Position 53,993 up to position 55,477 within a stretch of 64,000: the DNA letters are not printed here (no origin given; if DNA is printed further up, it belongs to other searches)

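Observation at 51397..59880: Array of six secreted cysteine-rich paralogs organised as three tandem A-B gene pairs, each with its own promoter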

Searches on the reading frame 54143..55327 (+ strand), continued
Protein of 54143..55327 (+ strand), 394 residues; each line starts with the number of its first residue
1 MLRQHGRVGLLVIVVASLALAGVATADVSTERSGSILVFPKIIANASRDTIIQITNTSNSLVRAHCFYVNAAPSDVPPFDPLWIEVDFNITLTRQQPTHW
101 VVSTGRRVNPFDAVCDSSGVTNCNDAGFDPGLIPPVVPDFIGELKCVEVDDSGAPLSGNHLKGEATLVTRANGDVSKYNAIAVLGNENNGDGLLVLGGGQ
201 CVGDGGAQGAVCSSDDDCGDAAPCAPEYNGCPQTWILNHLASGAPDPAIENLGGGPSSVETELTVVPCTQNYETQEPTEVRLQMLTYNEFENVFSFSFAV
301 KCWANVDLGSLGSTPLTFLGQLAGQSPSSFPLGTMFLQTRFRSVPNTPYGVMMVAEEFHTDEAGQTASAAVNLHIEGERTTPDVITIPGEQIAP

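Call 35: search_protein_families(library=pfam, proteins=[L038:6292-8928:-, L017:5252-6655:+, L005:3210-5981:+, L013:1400-4423:-, L041:3473-5020:+, L026:856-2598:+, L042:12513-14021:-, L029:2158-3120:+, L036:14218-15768:-, L059:7965-9761:-], max_evalue=0.001)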
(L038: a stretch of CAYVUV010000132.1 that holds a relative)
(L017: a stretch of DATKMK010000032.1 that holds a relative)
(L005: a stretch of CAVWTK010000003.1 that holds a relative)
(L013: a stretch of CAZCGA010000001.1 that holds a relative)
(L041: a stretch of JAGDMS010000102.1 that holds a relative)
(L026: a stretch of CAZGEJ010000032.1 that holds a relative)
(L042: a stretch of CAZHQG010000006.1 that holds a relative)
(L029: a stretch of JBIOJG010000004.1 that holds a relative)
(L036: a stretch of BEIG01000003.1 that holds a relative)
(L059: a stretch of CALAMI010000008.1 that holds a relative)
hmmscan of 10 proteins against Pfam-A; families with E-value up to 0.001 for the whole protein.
L038:6292-8928:- (879 aa): 0 families

L017:5252-6655:+ (468 aa): 1 family
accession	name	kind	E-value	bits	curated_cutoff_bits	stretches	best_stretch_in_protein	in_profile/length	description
PF01063.24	Aminotran_4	-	2.9e-54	184.7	28.5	1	194-426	1-223/223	Amino-transferase class IV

L005:3210-5981:+ (924 aa): 5 families
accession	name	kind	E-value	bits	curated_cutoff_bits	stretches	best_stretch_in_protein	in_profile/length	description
PF01134.28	GIDA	-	9.5e-92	308.5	22.1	1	480-841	2-390/391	Glucose inhibited division protein A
PF07992.20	Pyr_redox_2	-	3.2e-06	27.2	26.1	1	477-511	142-178/291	Pyridine nucleotide-disulphide oxidoreductase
PF00070.33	Pyr_redox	-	2.2e-05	25.3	22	1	479-519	1-43/82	Pyridine nucleotide-disulphide oxidoreductase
PF01262.27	AlaDh_PNT_C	-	2.5e-05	24.2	23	1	468-518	15-69/214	Alanine dehydrogenase/PNT, C-terminal domain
PF13450.12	NAD_binding_8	-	0.0001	22.9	21.9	1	482-510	1-29/68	NAD(P)-binding Rossmann-like domain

L013:1400-4423:- (1008 aa): 0 families

L041:3473-5020:+ (516 aa): 0 families

L026:856-2598:+ (581 aa): 4 families
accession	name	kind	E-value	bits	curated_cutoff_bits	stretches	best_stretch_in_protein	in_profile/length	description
PF02481.21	DNA_processg_A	-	4e-74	248.8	29.6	1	284-488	2-210/212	DNA recombination-mediator protein A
PF17782.7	DprA_WH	-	2.8e-16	59.7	22.9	1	514-565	10-61/61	DprA winged helix domain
PF21102.3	DprA_N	-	6.1e-07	29.5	22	1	218-259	5-46/64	DprA-like N-terminal HHH domain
PF14520.12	HHH_5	-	0.0005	20.9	27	0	223-257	4-39/57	Helix-hairpin-helix domain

L042:12513-14021:- (503 aa): 3 families
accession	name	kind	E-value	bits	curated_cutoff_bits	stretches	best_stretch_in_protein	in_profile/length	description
PF02955.21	GSH-S_ATP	-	1.6e-66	223.5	23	1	312-484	1-173/175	Prokaryotic glutathione synthetase, ATP-grasp domain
PF02951.20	GSH-S_N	-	4.9e-32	110.9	21.3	1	192-308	2-119/119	Prokaryotic glutathione synthetase, N-terminal domain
PF08443.16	RimK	-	3.4e-10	40.3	21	1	324-494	19-185/188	RimK-like ATP-grasp domain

L029:2158-3120:+ (321 aa): 0 families

L036:14218-15768:- (517 aa): 8 families
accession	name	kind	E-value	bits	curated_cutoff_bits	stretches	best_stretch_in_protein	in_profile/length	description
PF06325.19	PrmA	-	6.1e-67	226.6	22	1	234-515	1-296/296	Ribosomal protein L11 methyltransferase (PrmA)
PF13649.12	Methyltransf_25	-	1.8e-10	41.8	27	1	385-472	2-97/97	Methyltransferase domain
PF13489.12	Methyltransf_23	-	7.6e-09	36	27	1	368-490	9-124/164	Methyltransferase domain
PF05175.20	MTS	-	1.1e-08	35.3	23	1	378-451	29-105/170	Methyltransferase small domain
PF13847.12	Methyltransf_31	-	6.3e-07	29.6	27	1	384-456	7-86/145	Methyltransferase domain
PF08241.18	Methyltransf_11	-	1e-06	29.7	21.2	1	385-475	1-94/95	Methyltransferase domain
PF08242.18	Methyltransf_12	-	8.3e-06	26.9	30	1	385-460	1-84/98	Methyltransferase domain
PF02475.24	TRM5-TYW2_MTfase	-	3.9e-05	24.1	28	1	381-437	37-94/164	TRM5/TYW2 methyltransferase domain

L059:7965-9761:- (599 aa): 2 families
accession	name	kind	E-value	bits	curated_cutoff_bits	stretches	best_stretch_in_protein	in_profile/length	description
PF13517.12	FG-GAP_3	-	1.4e-47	160.6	26.9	6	261-322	1-60/61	FG-GAP-like repeat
PF01839.29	FG-GAP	-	1.7e-23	82.5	22.1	2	306-324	3-21/37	FG-GAP repeat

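Call 40: fold_search(model_id=the predicted structure, library=pdb)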
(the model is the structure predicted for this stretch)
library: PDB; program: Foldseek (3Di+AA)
matches with E <= 10: 1340; with E <= 0.001: 3
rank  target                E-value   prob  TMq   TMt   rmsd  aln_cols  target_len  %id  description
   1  1nc7_D                2.7e-04  1.00  0.24  0.73   6.1       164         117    8  Crystal Structure of Thermotoga maritima 1070 (released 2003-07-01)
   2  1nc7_A                4.6e-04  1.00  0.22  0.69   6.7       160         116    9  Crystal Structure of Thermotoga maritima 1070 (released 2003-07-01)
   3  1nc7_B                7.6e-04  1.00  0.22  0.69   6.6       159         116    9  Crystal Structure of Thermotoga maritima 1070 (released 2003-07-01)
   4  6t0q_A                1.4e-03  0.51  0.17  0.19  22.7       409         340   10  Pleurotus Ostreatus Lectin (POL), apo form (released 2020-02-19)
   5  6kc2_A                1.6e-03  0.38  0.16  0.18  22.6       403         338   10  Crystal Structure of Lectin from Pleurotus ostreatus in complex with Rhamnose (released 2020-08-05)
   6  3lxu                  2.1e-03  0.33  0.18  0.07  21.6       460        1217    8  Crystal Structure of Tripeptidyl Peptidase 2 (TPP II) (released 2010-08-11)
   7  1fie_A                2.9e-03  0.38  0.14  0.08  21.2       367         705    7  RECOMBINANT HUMAN COAGULATION FACTOR XIII (released 1997-02-12)
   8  6kbq_A                3.2e-03  0.30  0.16  0.18  22.9       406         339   11  Crystal Structure of Lectin from Pleurotus ostreatus in complex with Glycerol (released 2020-08-05)
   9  4kkp_A                3.4e-03  0.21  0.13  0.17  20.1       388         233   10  Crystal structure of Vibrio cholerae RbmA (crystal form 2) (released 2013-05-22)
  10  3lha_A                3.4e-03  0.10  0.09  0.11  23.0       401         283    8  Crystal structure of mouse VPS26B(R240S/G241A/E242S) in spacegroup P41 21 2 (released 2010-02-02)
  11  6kzb_C                3.8e-03  0.28  0.12  0.08  18.7       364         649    8  Transglutaminase2 complexed with calcium (released 2020-12-09)
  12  5f0m_B                3.8e-03  0.13  0.11  0.13  23.5       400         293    8  Structure of retromer VPS26-VPS35 subunits bound to SNX3 and DMT1 (SeMet labeled) (released 2016-12-07)
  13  6t1d_A                4.0e-03  0.23  0.16  0.18  22.6       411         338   10  Pleurotus Ostreatus Lectin (POL), compelx with melibiose (released 2020-02-19)
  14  6kzb_B                4.4e-03  0.35  0.13  0.08  18.6       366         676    7  Transglutaminase2 complexed with calcium (released 2020-12-09)
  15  8cmt_A                5.0e-03  0.33  0.14  0.08  20.3       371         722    9  Structure of the plasma coagulation Factor XIII A2B2 heterotetrameric complex. (released 2024-09-11)
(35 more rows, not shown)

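Call 48: find_encoding_contigs(protein=P0200, flank=4000, max_places=2)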
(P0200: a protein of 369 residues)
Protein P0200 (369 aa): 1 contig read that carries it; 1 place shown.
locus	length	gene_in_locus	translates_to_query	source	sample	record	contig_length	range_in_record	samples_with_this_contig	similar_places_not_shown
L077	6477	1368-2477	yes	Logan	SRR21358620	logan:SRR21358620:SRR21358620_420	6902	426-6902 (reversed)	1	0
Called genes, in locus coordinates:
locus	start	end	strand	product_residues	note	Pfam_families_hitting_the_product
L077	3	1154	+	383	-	?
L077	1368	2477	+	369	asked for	-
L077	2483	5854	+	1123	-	-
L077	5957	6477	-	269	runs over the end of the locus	PF00106:adh_short, PF01370:Epimerase, PF08659:KR, PF13561:adh_short_C2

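Call 49: find_encoding_contigs(protein=P0171, flank=4000, max_places=2)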
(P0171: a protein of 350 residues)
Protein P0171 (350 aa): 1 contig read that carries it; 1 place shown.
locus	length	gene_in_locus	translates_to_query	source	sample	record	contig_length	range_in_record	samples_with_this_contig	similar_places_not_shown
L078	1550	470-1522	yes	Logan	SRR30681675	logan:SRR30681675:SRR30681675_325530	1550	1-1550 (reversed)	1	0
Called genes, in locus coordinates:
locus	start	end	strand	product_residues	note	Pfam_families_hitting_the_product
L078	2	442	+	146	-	?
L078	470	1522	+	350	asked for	-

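Call 50: find_encoding_contigs(protein=P0188, flank=4000, max_places=2)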
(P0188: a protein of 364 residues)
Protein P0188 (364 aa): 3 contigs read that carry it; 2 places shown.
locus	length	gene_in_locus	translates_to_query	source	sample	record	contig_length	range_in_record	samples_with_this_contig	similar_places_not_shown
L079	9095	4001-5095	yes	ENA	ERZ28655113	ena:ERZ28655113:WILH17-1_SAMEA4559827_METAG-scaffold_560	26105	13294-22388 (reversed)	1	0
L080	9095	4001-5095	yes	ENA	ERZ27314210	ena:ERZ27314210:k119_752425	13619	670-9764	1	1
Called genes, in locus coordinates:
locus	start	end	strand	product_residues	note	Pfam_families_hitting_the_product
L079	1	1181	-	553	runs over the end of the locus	PF06537:DHOR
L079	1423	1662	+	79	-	-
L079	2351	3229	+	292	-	PF13948:DUF4215 (faint)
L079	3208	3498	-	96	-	-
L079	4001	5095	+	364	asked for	-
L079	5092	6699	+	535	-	-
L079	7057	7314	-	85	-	-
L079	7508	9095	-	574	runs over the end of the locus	PF06980:DUF1302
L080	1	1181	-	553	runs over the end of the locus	PF06537:DHOR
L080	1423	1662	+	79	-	-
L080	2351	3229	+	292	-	PF13948:DUF4215 (faint)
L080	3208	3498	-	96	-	-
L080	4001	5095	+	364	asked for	-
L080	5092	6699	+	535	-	-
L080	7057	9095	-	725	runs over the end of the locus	PF06980:DUF1302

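Call 51: find_encoding_contigs(protein=P0149, flank=4000, max_places=2)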
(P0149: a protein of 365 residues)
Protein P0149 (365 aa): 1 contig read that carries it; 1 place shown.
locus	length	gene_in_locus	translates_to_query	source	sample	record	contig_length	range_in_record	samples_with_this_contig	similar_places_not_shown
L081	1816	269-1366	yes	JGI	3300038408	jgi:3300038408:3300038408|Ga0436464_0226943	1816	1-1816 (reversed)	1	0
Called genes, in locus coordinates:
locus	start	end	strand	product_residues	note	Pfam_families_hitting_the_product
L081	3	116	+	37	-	?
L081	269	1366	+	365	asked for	-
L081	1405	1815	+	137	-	?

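Call 52: find_encoding_contigs(protein=P0251, flank=4000, max_places=2)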
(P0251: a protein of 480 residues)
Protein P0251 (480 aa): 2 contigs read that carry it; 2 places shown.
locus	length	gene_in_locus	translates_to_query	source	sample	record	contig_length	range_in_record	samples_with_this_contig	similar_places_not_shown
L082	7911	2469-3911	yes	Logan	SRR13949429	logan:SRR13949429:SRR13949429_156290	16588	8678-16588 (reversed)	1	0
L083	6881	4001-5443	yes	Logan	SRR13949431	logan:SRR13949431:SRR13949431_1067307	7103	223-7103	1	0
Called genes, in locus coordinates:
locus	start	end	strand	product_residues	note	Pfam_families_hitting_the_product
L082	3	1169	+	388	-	?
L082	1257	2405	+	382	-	-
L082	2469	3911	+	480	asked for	-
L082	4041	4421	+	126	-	PF00072:Response_reg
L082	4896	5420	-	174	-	-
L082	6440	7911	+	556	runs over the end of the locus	-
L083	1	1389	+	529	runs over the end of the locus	-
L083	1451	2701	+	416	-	-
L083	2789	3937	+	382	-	-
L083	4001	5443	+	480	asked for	-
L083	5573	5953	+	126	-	PF00072:Response_reg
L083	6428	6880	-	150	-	?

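Call 59: search_protein_families(library=pfam, alignment_id=A2, max_evalue=10)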
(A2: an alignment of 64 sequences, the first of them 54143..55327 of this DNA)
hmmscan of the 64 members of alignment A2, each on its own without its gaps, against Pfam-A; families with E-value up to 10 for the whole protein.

A. member 1, window:54143-55327:+ (394 aa): 0 families

B. families by the number of members that match (of 64 scanned): 16 families
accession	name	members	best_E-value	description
PF12393.13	Dr_adhesin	7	0.021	Dr family adhesin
PF14292.12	SusE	4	0.085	SusE outer membrane protein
PF22671.1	Gp18_domIII_N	2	0.044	Tail sheath protein Gp18 domain III N-terminal region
PF01683.23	EB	2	0.56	EB module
PF11292.14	DUF3093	1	0.038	Protein of unknown function (DUF3093)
PF09136.16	Glucodextran_B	1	0.055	Glucodextranase, domain B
PF19850.4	DUF6325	1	0.067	Family of unknown function (DUF6325)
PF19502.5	DUF6036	1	0.12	Nucleotidyltransferase of unknown function (DUF6036)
PF13564.11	DoxX_2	1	0.13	DoxX-like family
PF20805.3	Integrin_A_Ig_2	1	0.13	Integrin alpha Ig-like domain 2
PF02975.19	Me-amine-dh_L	1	0.15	Methylamine dehydrogenase, L chain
PF17473.7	DUF5426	1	0.19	Family of unknown function (DUF5426)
PF00923.25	TAL_FSA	1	0.2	Transaldolase/Fructose-6-phosphate aldolase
PF04591.17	DUF596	1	0.21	Protein of unknown function, DUF596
PF23851.1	DUF7214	1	0.24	Domain of unknown function (DUF7214)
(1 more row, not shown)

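Call 71: search_protein_families(library=pfam, proteins=[L071:12897-16550:-, L054:15013-17190:-, L071:4432-7149:-, L056:74-4822:-, L063:1-2475:+, L034:15779-17122:+, L072:3226-4797:-], max_evalue=0.001)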
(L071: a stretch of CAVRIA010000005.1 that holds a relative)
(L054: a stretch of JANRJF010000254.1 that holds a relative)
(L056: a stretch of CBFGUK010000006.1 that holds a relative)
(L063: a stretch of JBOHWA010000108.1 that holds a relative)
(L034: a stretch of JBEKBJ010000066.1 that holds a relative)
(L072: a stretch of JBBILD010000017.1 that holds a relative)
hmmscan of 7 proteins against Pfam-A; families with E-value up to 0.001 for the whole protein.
L071:12897-16550:- (1218 aa): 3 families
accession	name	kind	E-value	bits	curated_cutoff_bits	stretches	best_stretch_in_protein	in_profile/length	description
PF04453.20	LptD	-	1.5e-26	94.1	22.4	1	747-1146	1-381/384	LPS transport system D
PF19838.5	LptD_2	-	1.5e-14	54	22.5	1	635-1003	8-367/464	LptD protein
PF03968.19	LptD_N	-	6.5e-10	39.7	20.4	1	492-586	1-105/113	LptA/(LptD N-terminal domain) LPS transport protein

L054:15013-17190:- (726 aa): 2 families
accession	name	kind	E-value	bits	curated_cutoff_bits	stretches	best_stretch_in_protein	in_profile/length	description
PF02875.26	Mur_ligase_C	-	1.1e-16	62.3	28.4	1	581-699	1-126/127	Mur ligase, glutamate ligase domain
PF08245.18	Mur_ligase_M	-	1.8e-10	41.6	24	1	332-554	1-198/200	Mur ligase middle domain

L071:4432-7149:- (906 aa): 6 families
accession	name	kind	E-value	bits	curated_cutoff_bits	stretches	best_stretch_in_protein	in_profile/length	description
PF00664.28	ABC_membrane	-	1e-53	183.2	28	1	291-558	4-273/274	ABC transporter transmembrane region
PF00005.33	ABC_tran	-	2e-32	113.1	25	1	621-770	1-137/137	ABC transporter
PF02463.25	SMC_N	-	1.1e-06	28.7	40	1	664-812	113-211/220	RecF/RecN/SMC N terminal domain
PF13191.12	AAA_16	-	4.4e-05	24.5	32.6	1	632-781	25-153/167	AAA ATPase domain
PF13401.12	AAA_22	-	5.4e-05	24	27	1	635-787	9-104/130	AAA domain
PF13304.12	AAA_21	-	0.00049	20.7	27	0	635-652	3-20/304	AAA domain, putative AbiEii toxin, Type IV TA system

L056:74-4822:- (1583 aa): 0 families

L063:1-2475:+ (825 aa): 0 families

L034:15779-17122:+ (448 aa): 0 families

L072:3226-4797:- (524 aa): 2 families
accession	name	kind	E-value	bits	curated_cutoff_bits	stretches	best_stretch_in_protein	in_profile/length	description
PF04452.19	Methyltrans_RNA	-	5.5e-44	150.1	23.9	1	351-511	2-165/165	RNA methyltransferase domain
PF20260.4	PUA_4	-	6.8e-11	42.5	23.9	1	297-342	1-47/48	RNA methyltransferase PUA domain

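Call 76: search_protein_families(library=ncbifam, proteins=[P0124, P0152, P0153, P0130, P0253], max_evalue=0.5)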
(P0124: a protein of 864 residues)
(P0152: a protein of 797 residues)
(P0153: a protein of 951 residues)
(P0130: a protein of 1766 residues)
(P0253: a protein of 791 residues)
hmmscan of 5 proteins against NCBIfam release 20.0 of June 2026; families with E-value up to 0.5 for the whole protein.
P0124 (864 aa): 0 families

P0152 (797 aa): 1 family
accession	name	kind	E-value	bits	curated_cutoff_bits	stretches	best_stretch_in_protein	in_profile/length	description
NF033761.1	gliding_GltJ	equivalog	0.13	11.3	450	1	342-425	407-490/671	adventurous gliding motility protein GltJ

P0153 (951 aa): 1 family
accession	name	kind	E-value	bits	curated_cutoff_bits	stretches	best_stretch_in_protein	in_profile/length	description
NF041410.1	XopAW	subfamily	0.0012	18.6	120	1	681-746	113-170/235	XopAW family type III secretion system calcium-binding effector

P0130 (1766 aa): 1 family
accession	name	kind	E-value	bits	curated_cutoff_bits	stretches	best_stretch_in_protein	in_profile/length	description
NF041410.1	XopAW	subfamily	0.0011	18.9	120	1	36-85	113-163/235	XopAW family type III secretion system calcium-binding effector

P0253 (791 aa): 0 families

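Call 82: find_encoding_contigs(protein=P0001, flank=3000, max_places=2)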
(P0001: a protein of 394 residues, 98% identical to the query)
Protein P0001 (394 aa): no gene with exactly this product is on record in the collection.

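Call 83: list_cluster_members(proteins=[window:54143-55324:+, window:55369-56541:+, P0001])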
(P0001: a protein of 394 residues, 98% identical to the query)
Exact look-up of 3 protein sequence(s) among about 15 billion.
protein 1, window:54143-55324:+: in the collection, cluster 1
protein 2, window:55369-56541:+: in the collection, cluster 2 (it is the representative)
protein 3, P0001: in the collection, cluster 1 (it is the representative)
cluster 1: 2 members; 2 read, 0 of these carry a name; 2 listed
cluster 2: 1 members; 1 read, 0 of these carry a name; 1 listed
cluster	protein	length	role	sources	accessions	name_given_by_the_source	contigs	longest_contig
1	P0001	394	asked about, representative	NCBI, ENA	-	-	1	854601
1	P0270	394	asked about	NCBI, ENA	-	-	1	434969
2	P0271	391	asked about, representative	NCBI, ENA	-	-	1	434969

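Call 84: find_encoding_contigs(protein=P0270, flank=1000, max_places=2)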
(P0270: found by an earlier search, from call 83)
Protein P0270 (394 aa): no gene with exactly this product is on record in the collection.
